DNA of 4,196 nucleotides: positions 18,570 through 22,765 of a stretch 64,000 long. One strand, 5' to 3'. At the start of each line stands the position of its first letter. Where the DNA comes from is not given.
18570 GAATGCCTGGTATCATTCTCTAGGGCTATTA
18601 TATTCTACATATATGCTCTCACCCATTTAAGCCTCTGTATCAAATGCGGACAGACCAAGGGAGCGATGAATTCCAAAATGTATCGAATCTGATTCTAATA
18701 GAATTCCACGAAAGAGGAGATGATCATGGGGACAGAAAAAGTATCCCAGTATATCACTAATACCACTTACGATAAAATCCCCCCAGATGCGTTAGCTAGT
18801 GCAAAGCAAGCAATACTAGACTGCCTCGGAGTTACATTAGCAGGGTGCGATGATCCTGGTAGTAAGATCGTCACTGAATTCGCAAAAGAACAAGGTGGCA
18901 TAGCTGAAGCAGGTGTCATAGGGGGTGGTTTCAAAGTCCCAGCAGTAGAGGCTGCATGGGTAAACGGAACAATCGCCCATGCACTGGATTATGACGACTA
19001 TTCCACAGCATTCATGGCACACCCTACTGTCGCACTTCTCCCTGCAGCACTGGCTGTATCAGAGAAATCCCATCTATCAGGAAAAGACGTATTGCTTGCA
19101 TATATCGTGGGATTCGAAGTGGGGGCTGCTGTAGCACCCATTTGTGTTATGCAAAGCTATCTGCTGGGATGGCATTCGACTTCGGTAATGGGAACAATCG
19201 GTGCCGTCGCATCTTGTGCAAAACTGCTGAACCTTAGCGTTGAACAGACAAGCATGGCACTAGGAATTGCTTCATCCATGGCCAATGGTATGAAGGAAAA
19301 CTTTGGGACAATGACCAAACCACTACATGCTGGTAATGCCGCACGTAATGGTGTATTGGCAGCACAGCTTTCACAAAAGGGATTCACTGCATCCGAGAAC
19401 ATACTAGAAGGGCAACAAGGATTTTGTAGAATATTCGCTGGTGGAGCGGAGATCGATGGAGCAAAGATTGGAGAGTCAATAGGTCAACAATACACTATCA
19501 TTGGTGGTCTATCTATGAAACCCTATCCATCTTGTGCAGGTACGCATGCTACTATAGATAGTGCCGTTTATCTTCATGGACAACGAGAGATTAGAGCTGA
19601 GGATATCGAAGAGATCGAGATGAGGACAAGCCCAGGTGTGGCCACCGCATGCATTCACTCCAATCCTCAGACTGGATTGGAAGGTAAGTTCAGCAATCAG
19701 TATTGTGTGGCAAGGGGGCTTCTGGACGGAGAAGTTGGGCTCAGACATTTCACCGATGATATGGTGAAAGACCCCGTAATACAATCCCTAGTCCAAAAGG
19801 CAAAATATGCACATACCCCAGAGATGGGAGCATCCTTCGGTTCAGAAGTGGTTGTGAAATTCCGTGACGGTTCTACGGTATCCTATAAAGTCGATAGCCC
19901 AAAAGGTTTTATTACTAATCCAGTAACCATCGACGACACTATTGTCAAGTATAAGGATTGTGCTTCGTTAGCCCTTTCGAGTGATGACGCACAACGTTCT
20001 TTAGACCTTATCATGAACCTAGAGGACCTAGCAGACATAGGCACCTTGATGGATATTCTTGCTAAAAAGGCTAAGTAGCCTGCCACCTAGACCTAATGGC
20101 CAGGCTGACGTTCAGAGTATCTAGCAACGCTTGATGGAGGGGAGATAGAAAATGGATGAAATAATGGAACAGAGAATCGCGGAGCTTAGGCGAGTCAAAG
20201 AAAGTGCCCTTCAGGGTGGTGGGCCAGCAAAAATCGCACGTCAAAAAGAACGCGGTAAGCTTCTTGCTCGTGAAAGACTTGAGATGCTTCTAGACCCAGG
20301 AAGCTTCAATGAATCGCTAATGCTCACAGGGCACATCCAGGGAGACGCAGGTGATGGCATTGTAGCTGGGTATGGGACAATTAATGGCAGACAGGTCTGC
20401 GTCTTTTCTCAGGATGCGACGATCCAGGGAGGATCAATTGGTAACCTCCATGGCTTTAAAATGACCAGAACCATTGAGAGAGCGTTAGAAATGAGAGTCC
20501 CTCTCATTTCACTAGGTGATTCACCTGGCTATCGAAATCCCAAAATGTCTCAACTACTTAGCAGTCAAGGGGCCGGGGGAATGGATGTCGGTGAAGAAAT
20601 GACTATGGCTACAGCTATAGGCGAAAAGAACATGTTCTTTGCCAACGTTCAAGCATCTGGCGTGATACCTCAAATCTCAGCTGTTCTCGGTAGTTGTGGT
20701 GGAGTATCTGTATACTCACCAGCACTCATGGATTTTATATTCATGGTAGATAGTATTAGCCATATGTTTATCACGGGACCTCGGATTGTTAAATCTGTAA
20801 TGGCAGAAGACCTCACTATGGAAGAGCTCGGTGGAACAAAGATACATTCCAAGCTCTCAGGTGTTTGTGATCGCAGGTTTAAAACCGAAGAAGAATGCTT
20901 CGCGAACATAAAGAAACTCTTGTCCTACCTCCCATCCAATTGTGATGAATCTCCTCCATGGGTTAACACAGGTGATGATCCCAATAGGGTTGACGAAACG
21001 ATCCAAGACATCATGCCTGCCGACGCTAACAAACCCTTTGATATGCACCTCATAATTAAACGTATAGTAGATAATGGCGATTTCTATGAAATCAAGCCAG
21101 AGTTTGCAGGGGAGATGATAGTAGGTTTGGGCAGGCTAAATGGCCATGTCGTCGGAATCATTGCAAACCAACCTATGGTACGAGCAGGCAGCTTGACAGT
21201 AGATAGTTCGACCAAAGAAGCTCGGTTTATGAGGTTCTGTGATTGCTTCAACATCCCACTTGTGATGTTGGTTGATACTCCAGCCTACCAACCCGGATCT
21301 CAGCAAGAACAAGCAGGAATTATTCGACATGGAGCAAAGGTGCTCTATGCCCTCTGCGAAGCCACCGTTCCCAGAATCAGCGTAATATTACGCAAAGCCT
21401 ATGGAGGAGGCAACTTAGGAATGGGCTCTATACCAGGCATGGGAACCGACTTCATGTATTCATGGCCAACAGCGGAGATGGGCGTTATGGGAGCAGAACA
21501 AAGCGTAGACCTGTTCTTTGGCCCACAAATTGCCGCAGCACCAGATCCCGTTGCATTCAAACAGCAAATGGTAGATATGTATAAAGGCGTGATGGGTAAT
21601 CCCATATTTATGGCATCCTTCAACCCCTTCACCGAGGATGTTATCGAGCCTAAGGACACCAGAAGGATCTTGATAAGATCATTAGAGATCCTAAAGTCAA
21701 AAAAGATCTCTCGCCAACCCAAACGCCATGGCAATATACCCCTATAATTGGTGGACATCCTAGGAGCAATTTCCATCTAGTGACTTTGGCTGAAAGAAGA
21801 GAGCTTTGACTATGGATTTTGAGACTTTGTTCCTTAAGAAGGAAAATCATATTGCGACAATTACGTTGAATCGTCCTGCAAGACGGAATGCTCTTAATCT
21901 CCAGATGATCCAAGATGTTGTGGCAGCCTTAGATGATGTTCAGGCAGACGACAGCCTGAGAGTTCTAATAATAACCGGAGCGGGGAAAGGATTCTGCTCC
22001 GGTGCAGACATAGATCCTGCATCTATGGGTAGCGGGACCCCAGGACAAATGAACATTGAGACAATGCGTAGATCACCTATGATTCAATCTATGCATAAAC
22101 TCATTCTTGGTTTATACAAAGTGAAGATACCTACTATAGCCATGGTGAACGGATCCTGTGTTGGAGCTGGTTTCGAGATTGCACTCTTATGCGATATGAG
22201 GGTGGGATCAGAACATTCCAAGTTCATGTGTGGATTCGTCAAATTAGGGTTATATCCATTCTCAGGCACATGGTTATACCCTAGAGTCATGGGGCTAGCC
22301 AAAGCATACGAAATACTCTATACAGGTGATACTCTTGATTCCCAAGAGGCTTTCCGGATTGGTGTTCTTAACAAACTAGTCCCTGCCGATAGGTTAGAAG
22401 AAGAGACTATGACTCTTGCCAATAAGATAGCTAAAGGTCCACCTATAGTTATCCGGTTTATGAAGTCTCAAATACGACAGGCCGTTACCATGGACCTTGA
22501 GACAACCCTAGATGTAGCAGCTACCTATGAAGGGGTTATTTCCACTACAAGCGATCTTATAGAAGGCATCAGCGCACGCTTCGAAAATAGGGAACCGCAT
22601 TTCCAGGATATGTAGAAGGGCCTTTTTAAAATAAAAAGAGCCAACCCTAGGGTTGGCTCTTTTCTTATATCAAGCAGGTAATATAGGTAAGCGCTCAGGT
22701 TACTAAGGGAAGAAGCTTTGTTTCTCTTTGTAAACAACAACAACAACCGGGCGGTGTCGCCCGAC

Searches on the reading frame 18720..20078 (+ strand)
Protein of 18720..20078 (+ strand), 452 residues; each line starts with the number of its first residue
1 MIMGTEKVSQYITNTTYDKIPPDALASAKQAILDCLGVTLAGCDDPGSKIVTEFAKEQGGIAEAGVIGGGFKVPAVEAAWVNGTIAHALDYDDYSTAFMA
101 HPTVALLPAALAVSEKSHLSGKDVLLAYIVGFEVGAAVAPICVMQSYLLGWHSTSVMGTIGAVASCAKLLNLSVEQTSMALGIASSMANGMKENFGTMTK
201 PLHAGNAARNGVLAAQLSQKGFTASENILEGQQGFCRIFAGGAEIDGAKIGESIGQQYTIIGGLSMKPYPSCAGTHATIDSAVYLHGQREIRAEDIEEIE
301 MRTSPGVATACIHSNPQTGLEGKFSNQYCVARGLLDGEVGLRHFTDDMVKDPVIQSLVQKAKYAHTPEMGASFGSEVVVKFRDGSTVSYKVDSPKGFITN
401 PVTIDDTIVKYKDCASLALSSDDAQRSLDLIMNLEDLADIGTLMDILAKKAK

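Call 6: search_protein_families(library=pfam, proteins=[window:18720-20078:+], max_evalue=0.00001)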
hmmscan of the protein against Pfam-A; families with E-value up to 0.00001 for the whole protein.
window:18720-20078:+ (452 aa): 2 families
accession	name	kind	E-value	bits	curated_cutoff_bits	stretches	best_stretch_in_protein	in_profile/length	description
PF03972.19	MmgE_PrpD_N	-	2.4e-67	227.1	32.1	1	7-246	2-242/244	MmgE/PrpD N-terminal domain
PF19305.4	MmgE_PrpD_C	-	8.6e-38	130.3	32.1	1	269-435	1-172/173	MmgE/PrpD C-terminal domain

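Call 79: search_protein_families(library=ncbifam, proteins=[window:18720-20078:+], max_evalue=0.00001)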
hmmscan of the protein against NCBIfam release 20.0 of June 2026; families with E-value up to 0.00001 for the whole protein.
window:18720-20078:+ (452 aa): 3 families
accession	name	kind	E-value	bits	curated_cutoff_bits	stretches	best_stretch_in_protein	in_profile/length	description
NF006943.0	PRK09425.1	equivalog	1.2e-16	60.5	575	1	6-386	17-413/480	bifunctional 2-methylcitrate dehydratase/aconitate hydratase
TIGR02330.1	prpD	equivalog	1.7e-13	50.2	458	1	7-437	6-454/468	2-methylcitrate dehydratase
NF042438.1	PrpD_hiGCgrampos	equivalog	1.7e-12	46.7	950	1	64-305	80-320/499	2-methylcitrate dehydratase PrpD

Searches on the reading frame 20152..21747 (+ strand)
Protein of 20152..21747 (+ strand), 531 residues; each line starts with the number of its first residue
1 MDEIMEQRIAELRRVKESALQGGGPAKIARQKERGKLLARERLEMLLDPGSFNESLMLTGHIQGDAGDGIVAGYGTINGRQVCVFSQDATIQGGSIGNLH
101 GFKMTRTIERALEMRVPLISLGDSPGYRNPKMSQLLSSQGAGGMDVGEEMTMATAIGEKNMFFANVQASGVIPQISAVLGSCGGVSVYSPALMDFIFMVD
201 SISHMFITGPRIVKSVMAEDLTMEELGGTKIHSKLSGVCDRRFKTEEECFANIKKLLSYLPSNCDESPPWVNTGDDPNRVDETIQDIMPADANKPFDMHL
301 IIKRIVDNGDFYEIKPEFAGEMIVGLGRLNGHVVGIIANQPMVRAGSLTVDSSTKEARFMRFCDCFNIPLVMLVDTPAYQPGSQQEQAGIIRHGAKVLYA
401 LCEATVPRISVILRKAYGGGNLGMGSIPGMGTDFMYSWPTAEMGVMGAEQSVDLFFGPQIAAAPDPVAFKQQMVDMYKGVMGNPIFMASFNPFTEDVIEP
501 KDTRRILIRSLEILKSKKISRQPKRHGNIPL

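Call 6: search_protein_families(library=pfam, proteins=[window:20152-21747:+], max_evalue=0.00001)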
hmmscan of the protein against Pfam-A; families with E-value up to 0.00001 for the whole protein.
window:20152-21747:+ (531 aa): 2 families
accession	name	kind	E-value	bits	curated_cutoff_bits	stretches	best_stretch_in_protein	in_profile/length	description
PF01039.27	Carboxyl_trans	-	7e-147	490.4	22.3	1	31-529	2-493/493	Carboxyl transferase domain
PF03255.19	ACCA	-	1.8e-11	44.2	23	1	354-425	134-205/310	Acetyl co-enzyme A carboxylase carboxyltransferase-like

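Call 79: search_protein_families(library=ncbifam, proteins=[window:20152-21747:+], max_evalue=0.00001)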
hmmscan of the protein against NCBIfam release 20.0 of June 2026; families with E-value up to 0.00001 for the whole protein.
window:20152-21747:+ (531 aa): 8 families
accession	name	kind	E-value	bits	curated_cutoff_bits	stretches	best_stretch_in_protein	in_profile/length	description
TIGR01117.1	mmdA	subfamily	6.4e-171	569.6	998.8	1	8-531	2-512/512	methylmalonyl-CoA decarboxylase subunit alpha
NF005530.0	PRK07189.1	equivalog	4.5e-18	65.4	228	1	37-215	16-191/303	biotin-independent malonate decarboxylase subunit beta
TIGR03133.1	malonate_beta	equivalog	7e-18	64.9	278.15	1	39-217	8-183/274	biotin-independent malonate decarboxylase subunit beta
NF041504.1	AccA_sub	subfamily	1.5e-11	44.2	300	1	324-425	43-152/257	carboxyltransferase subunit alpha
TIGR00515.1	accD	equivalog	1e-10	41.4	317.45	1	65-135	105-172/285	acetyl-CoA carboxylase, carboxyltransferase subunit beta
NF004344.0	PRK05724.1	equivalog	2.4e-10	40.2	357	1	352-425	136-209/319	acetyl-CoA carboxylase carboxyltransferase subunit alpha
TIGR03134.1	malonate_gamma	equivalog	7.4e-10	38.7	237.15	1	301-447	5-161/258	biotin-independent malonate decarboxylase subunit gamma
TIGR00513.1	accA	equivalog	1.6e-08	34.3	319.3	1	354-425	138-209/321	acetyl-CoA carboxylase carboxyl transferase subunit alpha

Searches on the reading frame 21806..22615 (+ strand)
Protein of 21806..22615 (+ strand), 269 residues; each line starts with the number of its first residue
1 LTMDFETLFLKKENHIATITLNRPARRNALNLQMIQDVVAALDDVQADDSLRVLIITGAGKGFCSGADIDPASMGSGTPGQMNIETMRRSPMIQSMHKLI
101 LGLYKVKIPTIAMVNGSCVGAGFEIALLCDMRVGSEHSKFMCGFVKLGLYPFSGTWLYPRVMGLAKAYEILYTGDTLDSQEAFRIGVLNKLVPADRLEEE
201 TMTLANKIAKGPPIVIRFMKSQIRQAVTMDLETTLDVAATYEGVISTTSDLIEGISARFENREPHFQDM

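Call 6: search_protein_families(library=pfam, proteins=[window:21806-22615:+], max_evalue=0.00001)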
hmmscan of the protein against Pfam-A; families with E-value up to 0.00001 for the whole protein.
window:21806-22615:+ (269 aa): 2 families
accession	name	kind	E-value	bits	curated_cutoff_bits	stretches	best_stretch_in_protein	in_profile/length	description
PF00378.25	ECH_1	-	7.5e-58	196.2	27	1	12-268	2-250/251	Enoyl-CoA hydratase/isomerase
PF16113.10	ECH_2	-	1.6e-32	113.8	27.2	1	17-204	2-184/335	Enoyl-CoA hydratase/isomerase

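Call 79: search_protein_families(library=ncbifam, proteins=[window:21806-22615:+], max_evalue=0.00001)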
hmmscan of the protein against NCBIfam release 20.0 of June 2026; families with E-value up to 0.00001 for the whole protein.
window:21806-22615:+ (269 aa): 72 families (the best 25 are shown)
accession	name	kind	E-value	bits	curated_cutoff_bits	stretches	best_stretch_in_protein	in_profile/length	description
NF006699.0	PRK09245.1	subfamily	3.9e-68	229.6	354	1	7-268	4-265/266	crotonase/enoyl-CoA hydratase family protein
NF004475.0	PRK05809.1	subfamily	1.3e-57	195.3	394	1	3-268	1-259/260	short-chain-enoyl-CoA hydratase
NF004857.0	PRK06210.1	equivalog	1.1e-56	192.3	341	1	8-267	10-273/275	enoyl-CoA hydratase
NF051848.1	EnCoAHydtEchA19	equivalog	2.7e-56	191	400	1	9-267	3-256/258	enoyl-CoA hydratase EchA19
NF004525.0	PRK05870.1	equivalog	1.9e-51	175.4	285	1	7-238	4-226/249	enoyl-CoA hydratase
NF005802.0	PRK07657.1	equivalog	4e-51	174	363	1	11-267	9-258/260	enoyl-CoA hydratase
NF006109.0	PRK08260.1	subfamily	2.3e-50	171.6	320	1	3-268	1-277/296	enoyl-CoA hydratase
TIGR02280.1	PaaB1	equivalog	3.3e-50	171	345.15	1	11-267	4-254/256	2-(1,2-epoxy-1,2-dihydrophenyl)acetyl-CoA isomerase PaaG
NF004781.0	PRK06127.1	subfamily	1.2e-49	169.4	291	1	6-267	11-267/269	enoyl-CoA hydratase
NF006107.0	PRK08258.1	equivalog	1.3e-49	168.9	330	1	6-267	17-275/277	enoyl-CoA hydratase family protein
NF004635.0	PRK05981.1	equivalog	2.4e-49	168.2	351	1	3-267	1-264/266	enoyl-CoA hydratase/isomerase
NF004840.0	PRK06190.1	equivalog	3.2e-47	161.3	253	1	7-260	5-249/260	enoyl-CoA hydratase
NF004794.0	PRK06142.1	equivalog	5.8e-47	160.6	308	1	2-268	2-272/273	crotonase/enoyl-CoA hydratase family protein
NF005803.0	PRK07658.1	equivalog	4.3e-46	157.4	313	1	7-268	3-256/257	enoyl-CoA hydratase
NF006140.0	PRK08290.1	subfamily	4.8e-45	154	280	1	3-229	5-243/292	enoyl-CoA hydratase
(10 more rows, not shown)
